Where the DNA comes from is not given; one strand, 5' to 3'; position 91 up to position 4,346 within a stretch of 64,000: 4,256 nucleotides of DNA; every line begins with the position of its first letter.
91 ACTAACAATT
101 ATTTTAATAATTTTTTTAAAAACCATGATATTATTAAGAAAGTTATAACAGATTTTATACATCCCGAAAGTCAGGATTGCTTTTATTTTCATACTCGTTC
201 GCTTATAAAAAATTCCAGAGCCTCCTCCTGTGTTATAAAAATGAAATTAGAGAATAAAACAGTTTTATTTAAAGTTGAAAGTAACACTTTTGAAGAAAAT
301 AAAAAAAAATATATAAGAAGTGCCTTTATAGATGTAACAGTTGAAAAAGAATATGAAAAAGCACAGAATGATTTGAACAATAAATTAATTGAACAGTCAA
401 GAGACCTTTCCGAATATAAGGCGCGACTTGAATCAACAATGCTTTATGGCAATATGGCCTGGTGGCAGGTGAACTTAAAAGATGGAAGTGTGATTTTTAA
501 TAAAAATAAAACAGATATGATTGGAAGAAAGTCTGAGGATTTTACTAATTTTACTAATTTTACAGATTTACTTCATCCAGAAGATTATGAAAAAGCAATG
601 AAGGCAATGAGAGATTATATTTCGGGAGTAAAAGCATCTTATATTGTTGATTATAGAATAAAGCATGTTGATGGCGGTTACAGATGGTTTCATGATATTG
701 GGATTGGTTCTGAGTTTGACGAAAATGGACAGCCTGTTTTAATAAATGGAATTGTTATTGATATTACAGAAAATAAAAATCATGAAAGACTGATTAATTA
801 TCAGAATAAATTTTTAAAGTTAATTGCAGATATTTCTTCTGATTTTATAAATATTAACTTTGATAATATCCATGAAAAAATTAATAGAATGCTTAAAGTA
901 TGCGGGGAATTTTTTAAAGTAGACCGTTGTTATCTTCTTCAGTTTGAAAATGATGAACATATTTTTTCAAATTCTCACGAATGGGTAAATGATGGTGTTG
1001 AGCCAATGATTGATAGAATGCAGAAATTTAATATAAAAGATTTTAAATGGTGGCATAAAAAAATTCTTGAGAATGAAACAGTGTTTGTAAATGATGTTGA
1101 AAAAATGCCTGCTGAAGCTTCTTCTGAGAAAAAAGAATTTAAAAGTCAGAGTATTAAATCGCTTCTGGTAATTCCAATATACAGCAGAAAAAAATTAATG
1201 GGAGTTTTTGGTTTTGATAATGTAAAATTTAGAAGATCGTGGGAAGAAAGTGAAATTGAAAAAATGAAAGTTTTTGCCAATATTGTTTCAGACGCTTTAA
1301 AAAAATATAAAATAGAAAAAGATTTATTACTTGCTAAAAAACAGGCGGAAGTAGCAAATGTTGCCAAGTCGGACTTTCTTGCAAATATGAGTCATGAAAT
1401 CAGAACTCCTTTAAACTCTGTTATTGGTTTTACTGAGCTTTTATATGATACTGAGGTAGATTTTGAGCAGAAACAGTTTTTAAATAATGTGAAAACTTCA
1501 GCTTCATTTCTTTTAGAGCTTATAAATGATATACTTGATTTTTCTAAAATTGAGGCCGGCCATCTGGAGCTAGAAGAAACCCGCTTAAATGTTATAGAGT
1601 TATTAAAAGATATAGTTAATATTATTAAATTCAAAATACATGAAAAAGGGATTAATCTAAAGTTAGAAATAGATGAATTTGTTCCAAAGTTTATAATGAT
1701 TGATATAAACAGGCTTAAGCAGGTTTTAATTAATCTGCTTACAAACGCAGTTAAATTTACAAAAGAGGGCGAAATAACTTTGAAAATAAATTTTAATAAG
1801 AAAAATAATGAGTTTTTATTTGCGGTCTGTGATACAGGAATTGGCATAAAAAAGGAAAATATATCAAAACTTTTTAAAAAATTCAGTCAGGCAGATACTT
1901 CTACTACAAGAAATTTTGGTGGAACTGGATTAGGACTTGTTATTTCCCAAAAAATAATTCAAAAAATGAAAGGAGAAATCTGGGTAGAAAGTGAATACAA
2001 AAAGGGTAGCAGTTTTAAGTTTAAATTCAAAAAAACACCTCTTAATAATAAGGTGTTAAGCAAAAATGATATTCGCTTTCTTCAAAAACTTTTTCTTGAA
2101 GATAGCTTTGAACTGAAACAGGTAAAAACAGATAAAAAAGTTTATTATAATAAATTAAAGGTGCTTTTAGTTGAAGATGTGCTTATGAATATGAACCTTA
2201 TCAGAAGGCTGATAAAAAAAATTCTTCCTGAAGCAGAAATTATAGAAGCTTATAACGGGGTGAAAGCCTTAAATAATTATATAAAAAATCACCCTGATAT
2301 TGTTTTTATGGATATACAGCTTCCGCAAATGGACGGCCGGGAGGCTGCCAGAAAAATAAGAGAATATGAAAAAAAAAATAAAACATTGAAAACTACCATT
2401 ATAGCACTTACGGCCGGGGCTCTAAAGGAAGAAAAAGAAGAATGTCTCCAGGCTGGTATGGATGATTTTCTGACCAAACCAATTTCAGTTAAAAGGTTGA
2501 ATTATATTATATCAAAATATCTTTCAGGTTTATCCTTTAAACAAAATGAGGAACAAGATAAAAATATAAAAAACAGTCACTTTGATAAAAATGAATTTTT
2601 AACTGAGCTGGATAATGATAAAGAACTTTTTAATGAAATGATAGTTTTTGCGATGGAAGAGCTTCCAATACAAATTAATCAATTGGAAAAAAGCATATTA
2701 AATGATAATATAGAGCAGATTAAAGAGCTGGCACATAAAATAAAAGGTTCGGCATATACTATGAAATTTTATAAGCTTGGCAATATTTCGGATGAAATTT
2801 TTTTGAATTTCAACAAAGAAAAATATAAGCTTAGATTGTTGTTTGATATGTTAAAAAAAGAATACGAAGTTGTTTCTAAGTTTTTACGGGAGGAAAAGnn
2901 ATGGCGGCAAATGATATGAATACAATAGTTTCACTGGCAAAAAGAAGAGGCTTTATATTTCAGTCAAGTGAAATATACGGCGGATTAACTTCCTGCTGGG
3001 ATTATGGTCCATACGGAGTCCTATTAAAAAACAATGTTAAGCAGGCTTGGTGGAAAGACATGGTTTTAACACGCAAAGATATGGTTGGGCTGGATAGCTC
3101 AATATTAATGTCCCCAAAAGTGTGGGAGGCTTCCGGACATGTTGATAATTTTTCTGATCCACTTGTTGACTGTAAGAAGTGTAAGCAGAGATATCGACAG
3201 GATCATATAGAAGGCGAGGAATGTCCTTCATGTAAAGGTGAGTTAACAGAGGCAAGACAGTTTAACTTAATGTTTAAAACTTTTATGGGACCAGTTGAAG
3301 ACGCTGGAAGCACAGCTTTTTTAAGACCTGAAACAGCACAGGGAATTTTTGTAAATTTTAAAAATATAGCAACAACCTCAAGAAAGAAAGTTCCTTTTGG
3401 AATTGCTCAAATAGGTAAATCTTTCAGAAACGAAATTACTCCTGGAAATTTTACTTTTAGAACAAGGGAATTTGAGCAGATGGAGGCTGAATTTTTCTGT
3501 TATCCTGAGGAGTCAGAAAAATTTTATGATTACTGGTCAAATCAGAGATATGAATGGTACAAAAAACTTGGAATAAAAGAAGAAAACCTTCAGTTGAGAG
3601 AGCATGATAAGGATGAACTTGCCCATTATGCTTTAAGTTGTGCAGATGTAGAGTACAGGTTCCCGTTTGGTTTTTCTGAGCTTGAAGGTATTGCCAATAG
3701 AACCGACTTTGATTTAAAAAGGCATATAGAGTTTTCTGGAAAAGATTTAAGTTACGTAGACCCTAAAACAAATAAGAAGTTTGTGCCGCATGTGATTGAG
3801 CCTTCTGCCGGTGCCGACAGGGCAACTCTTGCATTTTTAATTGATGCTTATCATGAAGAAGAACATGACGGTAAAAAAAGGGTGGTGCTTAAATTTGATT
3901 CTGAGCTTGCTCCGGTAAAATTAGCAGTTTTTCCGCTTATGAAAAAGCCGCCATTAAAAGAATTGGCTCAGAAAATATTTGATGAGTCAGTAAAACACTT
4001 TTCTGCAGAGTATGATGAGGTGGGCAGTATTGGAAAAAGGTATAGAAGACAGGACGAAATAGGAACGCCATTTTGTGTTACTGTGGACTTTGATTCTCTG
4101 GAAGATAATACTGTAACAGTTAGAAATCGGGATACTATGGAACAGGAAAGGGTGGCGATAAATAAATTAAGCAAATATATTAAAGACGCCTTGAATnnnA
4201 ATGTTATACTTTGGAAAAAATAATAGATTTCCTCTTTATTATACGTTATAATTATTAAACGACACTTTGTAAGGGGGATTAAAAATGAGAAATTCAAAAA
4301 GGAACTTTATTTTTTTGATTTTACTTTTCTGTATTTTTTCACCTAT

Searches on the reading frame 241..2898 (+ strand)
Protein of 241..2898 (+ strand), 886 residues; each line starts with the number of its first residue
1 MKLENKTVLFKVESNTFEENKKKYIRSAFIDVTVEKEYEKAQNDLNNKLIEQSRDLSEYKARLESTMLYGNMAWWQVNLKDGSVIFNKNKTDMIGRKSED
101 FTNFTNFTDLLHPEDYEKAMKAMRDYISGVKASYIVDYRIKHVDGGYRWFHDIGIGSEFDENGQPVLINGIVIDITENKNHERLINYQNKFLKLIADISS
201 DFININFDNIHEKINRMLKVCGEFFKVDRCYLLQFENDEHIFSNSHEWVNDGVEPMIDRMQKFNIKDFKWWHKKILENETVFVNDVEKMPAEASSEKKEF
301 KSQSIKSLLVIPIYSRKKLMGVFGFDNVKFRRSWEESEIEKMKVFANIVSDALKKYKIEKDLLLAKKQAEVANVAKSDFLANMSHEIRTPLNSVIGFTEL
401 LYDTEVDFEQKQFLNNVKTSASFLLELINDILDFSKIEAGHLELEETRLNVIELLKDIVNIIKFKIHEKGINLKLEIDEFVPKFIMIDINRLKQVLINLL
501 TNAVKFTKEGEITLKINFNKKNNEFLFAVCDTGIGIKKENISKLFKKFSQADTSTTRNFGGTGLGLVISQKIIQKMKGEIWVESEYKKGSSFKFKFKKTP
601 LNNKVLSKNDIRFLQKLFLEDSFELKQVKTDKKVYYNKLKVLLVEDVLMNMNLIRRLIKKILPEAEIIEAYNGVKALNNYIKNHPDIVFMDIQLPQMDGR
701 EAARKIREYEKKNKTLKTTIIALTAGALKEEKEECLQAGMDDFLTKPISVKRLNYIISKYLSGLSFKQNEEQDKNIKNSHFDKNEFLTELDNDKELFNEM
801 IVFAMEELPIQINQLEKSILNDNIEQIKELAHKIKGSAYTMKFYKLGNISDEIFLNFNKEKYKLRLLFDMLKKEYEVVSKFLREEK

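Call 12: search_protein_families(library=pfam, proteins=[window:241-2898:+], max_evalue=0.0001)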
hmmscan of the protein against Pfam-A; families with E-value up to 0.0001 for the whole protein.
window:241-2898:+ (886 aa): 7 families
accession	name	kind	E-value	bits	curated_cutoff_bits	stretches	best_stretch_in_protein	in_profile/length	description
PF02518.31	HATPase_c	-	9.2e-30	103.8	26.4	1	488-599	2-110/111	Histidine kinase-, DNA gyrase B-, and HSP90-like ATPase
PF00512.31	HisKA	-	7e-22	77.7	26.9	1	375-440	1-66/66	His Kinase A (phospho-acceptor) domain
PF00072.30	Response_reg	-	8.2e-22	77.9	30.2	1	641-754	1-107/111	Response regulator receiver domain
PF08447.18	PAS_3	-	1.2e-16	61.2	25.6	1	87-172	5-89/89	PAS fold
PF01590.32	GAF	-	6.5e-11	43.3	22.4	1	211-353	3-133/133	GAF domain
PF13185.12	GAF_2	-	2.7e-06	28.1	28.6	1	214-353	8-135/136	GAF domain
PF01627.28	Hpt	-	7.6e-06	26.5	24.6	1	805-852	7-54/84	Hpt domain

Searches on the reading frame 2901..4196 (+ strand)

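Call 12: search_protein_families(library=pfam, proteins=[window:2901-4196:+], max_evalue=0.0001)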
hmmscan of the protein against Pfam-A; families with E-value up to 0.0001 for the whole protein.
window:2901-4196:+ (432 aa): 2 families
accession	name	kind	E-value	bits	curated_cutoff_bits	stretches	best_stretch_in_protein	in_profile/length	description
PF03129.25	HGTP_anticodon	-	7.1e-21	74.6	21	1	341-429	2-93/94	Anticodon binding domain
PF00587.30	tRNA-synt_2b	-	2.3e-12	47.8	29.3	1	137-307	9-170/179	tRNA synthetase class II core domain (G, H, P, S and T)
